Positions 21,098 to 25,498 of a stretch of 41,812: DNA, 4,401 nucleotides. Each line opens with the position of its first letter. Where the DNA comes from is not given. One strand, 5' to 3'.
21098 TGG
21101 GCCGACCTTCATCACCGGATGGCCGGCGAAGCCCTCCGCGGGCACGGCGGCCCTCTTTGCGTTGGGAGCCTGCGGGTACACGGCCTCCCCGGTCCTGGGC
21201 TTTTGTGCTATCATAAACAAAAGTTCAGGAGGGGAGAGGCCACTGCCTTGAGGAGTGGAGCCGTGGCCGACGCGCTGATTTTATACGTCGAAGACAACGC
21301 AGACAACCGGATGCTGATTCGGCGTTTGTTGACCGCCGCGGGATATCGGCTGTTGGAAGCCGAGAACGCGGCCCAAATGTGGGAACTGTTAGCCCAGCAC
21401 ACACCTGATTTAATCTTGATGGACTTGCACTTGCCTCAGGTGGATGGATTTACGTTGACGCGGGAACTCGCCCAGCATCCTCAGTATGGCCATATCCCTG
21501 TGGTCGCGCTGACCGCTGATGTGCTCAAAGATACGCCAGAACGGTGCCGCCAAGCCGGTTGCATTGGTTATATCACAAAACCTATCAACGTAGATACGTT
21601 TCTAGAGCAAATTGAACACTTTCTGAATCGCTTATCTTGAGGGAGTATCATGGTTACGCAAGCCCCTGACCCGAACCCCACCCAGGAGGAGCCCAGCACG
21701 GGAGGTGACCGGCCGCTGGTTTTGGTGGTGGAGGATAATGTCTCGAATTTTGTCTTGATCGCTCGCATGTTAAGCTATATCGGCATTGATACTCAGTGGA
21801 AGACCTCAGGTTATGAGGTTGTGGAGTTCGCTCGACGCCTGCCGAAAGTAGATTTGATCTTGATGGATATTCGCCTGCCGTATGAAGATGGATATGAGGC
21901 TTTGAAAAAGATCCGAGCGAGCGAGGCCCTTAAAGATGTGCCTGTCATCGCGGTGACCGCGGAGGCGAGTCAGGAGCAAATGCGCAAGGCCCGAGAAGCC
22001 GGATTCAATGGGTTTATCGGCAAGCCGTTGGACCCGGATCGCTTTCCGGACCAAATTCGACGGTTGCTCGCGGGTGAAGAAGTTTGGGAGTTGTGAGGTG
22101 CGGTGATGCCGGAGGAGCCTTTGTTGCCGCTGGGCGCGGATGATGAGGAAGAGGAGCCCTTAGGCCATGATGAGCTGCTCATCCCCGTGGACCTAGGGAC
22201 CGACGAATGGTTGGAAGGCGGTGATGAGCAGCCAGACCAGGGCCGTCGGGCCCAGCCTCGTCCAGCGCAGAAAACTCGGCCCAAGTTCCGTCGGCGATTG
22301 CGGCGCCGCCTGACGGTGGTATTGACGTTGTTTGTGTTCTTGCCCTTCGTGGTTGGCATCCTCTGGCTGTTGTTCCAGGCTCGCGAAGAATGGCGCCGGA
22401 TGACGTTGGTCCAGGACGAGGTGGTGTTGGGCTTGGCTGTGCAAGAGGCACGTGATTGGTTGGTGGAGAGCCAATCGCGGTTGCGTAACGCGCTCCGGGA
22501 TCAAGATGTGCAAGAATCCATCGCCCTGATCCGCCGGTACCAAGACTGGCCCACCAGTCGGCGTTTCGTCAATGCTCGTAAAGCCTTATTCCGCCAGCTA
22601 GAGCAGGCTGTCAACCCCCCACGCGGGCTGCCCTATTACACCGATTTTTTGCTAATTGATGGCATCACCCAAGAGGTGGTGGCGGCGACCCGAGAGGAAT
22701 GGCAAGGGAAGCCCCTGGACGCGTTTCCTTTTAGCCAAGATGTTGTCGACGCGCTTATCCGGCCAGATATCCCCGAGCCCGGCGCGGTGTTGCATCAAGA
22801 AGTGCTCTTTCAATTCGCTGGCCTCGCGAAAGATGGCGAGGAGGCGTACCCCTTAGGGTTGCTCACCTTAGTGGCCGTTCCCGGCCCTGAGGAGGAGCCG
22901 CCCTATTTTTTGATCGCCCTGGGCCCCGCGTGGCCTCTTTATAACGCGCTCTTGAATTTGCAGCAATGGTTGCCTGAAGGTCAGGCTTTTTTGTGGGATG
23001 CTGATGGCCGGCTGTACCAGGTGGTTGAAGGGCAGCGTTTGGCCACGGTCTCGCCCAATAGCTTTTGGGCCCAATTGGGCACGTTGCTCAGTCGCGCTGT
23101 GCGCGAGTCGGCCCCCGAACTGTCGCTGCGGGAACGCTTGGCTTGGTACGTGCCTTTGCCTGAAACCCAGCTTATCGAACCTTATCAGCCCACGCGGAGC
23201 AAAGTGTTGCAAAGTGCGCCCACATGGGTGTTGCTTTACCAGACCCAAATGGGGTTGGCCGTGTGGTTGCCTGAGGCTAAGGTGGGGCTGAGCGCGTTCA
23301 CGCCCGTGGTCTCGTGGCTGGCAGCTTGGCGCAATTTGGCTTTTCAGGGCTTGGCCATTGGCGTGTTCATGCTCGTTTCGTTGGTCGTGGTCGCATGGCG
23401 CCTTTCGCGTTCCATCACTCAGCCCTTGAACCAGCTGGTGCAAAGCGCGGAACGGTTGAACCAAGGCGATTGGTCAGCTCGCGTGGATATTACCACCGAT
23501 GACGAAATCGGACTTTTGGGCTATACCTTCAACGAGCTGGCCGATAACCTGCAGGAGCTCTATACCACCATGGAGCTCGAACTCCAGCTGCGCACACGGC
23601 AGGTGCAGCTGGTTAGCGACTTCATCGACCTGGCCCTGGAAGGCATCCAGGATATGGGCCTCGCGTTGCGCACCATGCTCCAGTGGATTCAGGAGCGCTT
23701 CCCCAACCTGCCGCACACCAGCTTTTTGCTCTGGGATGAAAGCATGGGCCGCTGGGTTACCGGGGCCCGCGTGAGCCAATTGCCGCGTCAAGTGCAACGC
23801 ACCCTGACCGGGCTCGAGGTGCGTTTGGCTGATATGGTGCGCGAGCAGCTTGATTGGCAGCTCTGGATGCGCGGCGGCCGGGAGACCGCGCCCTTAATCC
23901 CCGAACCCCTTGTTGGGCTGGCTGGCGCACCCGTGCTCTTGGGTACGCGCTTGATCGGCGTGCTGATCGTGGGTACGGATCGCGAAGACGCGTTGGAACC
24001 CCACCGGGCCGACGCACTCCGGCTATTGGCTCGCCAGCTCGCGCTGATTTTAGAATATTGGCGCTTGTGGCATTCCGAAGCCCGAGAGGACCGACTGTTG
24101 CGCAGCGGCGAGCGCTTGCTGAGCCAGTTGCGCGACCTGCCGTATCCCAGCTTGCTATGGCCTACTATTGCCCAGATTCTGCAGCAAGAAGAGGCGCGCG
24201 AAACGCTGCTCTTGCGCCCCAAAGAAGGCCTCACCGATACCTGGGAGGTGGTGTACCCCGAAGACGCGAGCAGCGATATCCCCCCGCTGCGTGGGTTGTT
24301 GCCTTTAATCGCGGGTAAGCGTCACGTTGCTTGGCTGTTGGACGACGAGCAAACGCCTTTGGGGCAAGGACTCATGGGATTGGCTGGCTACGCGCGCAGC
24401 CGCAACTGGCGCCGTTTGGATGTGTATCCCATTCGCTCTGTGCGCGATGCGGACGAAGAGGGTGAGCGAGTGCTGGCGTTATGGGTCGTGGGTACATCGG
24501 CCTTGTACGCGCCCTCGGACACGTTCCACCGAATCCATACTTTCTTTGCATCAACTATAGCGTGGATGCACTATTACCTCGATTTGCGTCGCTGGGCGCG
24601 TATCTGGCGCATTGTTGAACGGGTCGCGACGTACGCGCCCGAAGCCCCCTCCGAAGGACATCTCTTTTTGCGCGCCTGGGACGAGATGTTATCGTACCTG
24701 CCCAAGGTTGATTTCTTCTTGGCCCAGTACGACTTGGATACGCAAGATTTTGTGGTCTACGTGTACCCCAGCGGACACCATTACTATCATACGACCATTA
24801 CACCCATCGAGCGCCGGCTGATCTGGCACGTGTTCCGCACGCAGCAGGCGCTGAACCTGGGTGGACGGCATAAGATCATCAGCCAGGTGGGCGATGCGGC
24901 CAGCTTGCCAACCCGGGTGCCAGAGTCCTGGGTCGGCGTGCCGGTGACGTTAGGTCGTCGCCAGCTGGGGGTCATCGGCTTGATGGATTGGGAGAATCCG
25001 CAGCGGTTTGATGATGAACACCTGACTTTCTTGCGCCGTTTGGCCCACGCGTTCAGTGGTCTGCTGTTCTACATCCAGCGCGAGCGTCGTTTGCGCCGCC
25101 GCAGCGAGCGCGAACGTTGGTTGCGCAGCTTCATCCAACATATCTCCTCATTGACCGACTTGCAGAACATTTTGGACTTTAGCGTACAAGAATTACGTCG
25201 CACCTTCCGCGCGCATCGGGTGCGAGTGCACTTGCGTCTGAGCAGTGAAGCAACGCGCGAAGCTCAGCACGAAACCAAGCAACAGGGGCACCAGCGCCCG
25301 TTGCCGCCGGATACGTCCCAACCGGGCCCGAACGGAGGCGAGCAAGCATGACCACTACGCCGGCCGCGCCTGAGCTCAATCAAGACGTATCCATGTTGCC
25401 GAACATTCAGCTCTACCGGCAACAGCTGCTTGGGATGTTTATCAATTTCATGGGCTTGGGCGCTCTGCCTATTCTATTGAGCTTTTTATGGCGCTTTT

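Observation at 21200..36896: Nine-gene signalling operon with one kinase, three output-less HAMP/GAF membrane proteins, an orphan ParA-like ATPase and a PLP-enzyme output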

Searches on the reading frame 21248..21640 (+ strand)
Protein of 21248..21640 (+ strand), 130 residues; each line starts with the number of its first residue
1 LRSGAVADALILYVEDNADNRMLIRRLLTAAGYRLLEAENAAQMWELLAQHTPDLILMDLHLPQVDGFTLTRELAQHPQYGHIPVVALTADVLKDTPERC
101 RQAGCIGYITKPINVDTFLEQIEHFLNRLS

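Call 10: search_protein_families(library=ncbifam, proteins=[window:21248-21640:+], max_evalue=0.01)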
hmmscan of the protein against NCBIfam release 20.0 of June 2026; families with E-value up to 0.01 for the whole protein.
window:21248-21640:+ (130 aa): 99 families (the best 25 are shown)
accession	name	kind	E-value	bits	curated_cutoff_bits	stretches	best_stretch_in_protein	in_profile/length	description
NF038297.2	hybrid_HK_HrmK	equivalog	1.2e-27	96.8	725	1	9-120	491-602/607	hybrid histidine kinase/response regulator HrmK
NF008318.0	PRK11107.1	equivalog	4.9e-20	71.2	890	1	10-126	669-785/920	two-component sensor histidine kinase BarA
TIGR02154.1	PhoB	equivalog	7e-20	71.3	296.2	1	10-128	4-122/226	phosphate regulon transcriptional regulator PhoB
TIGR02956.1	TMAO_torS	equivalog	1.8e-19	69.4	676.5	1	6-127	699-821/967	TMAO reductase system sensor histidine kinase/response regulator TorS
NF011874.0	PRK15347.1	equivalog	2.7e-18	65.4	852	1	11-123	693-807/921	two component system sensor kinase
NF007135.0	PRK09581.1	equivalog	7.1e-18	64.7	474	1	9-121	3-115/457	PleD family two-component system response regulator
NF008099.0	PRK10841.1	equivalog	8.4e-18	63.5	920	1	7-127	823-941/949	two-component system sensor histidine kinase RcsC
NF007005.1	PRK09468.1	equivalog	6.1e-16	58.6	331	1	10-128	5-121/237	osmolarity response regulator transcription factor OmpR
NF008034.0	PRK10766.1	equivalog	1.2e-15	57.6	275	1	10-129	4-120/231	two-component system response regulator TorR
NF045505.1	RR_RssB_Pseudo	equivalog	1.5e-15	57.1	700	1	9-121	6-116/394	two-component system response regulator RssB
NF008302.0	PRK11091.1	equivalog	1.8e-15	56.2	838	1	10-127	527-644/779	aerobic respiration two-component sensor histidine kinase ArcB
NF008176.1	PRK10923.1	equivalog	7.9e-15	54.4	620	1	11-124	6-117/469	nitrogen regulation protein NR(I)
NF041947.1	LuxQ_Vibrio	equivalog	1.5e-14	52.9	1200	1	11-127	725-840/843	quorum-sensing autoinducer 2 sensor kinase/phosphatase LuxQ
TIGR01818.1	ntrC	equivalog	2.4e-14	53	558.6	1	11-123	1-111/463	nitrogen regulation protein NR(I)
NF051850.1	RespRegRprY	equivalog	7.4e-14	51.7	370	1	11-129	7-123/234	response regulator transcription factor RprY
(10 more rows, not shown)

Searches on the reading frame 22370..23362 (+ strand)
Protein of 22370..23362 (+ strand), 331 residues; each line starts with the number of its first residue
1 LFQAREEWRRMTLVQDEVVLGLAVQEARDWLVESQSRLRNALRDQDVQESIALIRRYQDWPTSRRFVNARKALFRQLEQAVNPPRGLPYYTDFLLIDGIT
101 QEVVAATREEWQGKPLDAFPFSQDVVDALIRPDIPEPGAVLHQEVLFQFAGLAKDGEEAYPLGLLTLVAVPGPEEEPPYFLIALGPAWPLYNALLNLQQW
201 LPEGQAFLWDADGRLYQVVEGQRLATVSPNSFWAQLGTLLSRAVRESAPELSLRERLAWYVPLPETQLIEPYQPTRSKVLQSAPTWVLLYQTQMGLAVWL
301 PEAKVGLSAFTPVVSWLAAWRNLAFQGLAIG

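Call 44: search_protein_families(library=pfam, proteins=[window:22370-23362:+], max_evalue=5)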
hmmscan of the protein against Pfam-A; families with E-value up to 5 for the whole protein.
seq(331 aa): 0 families

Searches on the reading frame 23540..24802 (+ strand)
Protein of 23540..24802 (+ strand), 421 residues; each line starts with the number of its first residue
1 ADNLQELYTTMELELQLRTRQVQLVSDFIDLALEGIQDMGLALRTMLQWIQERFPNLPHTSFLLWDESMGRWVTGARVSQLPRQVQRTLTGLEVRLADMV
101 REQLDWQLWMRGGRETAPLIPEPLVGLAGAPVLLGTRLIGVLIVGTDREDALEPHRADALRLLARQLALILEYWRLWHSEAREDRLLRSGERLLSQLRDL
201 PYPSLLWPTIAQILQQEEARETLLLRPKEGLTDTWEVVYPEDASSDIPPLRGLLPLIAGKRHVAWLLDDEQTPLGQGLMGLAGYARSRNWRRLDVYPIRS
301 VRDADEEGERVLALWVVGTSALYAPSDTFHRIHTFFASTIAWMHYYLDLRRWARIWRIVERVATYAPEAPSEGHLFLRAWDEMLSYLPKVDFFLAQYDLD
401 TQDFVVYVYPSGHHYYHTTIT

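Call 44: search_protein_families(library=pfam, proteins=[window:23540-24802:+], max_evalue=5)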
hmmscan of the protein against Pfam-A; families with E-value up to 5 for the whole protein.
seq(421 aa): 4 families
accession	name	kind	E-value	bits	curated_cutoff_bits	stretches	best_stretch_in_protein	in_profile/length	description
PF13185.12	GAF_2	-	3.3e-05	24.6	28.6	1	118-172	82-136/136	GAF domain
PF13492.12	GAF_3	-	0.0038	18.1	27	1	130-172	86-128/129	GAF domain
PF01590.32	GAF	-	0.0042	18.1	22.4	1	125-170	88-132/133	GAF domain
PF10099.14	RskA_C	-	0.22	12.2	29.4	1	211-280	27-95/135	Anti-sigma-K factor rskA, C-terminal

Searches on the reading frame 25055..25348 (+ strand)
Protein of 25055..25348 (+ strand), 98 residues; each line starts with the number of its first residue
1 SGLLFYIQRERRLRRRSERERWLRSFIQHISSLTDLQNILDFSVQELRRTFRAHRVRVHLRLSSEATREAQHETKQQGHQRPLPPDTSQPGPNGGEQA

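Call 44: search_protein_families(library=pfam, proteins=[window:25055-25348:+], max_evalue=5)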
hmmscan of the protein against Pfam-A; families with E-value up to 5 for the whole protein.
seq(98 aa): 2 families
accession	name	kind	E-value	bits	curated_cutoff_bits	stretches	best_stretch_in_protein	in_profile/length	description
PF01590.32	GAF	-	0.085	13.8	22.4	1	35-79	1-47/133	GAF domain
PF18588.6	WcbI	-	0.15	12.1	29.2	1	14-66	120-172/205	Polysaccharide biosynthesis enzyme WcbI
